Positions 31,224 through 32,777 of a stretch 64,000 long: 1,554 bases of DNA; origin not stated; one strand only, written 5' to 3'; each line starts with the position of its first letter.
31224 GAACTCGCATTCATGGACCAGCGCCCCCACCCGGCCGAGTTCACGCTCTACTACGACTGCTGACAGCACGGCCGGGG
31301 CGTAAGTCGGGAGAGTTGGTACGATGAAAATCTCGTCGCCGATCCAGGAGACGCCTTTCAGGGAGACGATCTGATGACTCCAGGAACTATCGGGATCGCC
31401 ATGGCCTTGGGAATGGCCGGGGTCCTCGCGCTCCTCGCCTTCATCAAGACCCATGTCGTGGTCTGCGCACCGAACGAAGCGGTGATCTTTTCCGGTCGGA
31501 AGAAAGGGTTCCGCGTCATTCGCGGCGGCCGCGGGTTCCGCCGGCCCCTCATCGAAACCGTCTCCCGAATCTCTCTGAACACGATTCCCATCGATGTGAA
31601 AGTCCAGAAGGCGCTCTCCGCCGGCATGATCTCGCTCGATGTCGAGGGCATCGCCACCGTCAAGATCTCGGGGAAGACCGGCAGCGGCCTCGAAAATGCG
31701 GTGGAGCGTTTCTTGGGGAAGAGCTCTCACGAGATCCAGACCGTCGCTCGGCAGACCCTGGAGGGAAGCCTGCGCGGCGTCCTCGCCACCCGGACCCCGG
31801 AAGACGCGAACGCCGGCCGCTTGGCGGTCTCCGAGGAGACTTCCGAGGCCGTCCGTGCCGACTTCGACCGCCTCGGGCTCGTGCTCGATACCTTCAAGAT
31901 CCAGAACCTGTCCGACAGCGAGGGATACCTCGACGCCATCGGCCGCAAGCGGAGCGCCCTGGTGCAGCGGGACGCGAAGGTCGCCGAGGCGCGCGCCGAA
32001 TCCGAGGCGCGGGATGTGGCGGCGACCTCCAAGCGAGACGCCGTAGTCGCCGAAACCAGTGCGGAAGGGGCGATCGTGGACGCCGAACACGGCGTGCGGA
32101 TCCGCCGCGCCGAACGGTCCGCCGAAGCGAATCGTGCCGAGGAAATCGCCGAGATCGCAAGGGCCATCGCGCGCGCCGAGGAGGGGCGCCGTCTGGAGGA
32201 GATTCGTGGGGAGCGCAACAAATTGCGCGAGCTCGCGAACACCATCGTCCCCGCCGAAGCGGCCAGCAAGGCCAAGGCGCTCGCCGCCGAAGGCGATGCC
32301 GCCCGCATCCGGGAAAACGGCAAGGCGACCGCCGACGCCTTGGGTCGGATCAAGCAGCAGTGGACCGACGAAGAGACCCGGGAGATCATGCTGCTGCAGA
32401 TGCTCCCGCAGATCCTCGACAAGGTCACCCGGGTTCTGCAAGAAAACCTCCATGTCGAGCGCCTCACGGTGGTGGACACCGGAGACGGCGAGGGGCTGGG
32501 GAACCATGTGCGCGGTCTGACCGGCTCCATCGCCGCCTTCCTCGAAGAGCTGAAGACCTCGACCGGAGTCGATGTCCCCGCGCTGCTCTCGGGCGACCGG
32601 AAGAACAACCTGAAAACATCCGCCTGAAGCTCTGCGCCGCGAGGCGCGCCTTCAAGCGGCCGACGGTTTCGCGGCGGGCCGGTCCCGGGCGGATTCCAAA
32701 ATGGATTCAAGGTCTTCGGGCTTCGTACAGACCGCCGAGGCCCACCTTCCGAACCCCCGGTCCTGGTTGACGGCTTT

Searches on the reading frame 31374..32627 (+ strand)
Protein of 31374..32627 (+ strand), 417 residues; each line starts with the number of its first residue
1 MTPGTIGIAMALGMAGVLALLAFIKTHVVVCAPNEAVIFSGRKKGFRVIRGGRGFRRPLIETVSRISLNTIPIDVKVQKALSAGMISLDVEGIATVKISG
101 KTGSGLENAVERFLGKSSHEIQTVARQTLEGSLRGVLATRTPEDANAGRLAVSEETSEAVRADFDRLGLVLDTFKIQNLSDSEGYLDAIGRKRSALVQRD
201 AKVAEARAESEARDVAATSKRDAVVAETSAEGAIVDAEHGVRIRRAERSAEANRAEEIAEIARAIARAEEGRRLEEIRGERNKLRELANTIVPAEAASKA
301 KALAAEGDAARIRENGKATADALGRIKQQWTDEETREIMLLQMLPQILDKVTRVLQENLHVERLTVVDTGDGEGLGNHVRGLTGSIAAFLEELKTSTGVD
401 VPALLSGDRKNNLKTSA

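Call 64: search_protein_families(library=padloc, proteins=[window:31374-32627:+], max_evalue=0.001)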
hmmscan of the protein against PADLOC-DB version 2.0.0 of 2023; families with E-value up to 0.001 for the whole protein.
window:31374-32627:+ (417 aa): 0 families

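Call 65: search_protein_families(library=pfam, proteins=[window:31374-32627:+], max_evalue=0.001)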
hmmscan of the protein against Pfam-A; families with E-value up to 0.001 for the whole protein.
window:31374-32627:+ (417 aa): 1 family
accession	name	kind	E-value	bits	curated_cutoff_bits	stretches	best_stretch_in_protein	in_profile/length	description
PF01145.31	Band_7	-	2.2e-24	86.9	23.6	1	33-209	5-175/176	SPFH domain / Band 7 family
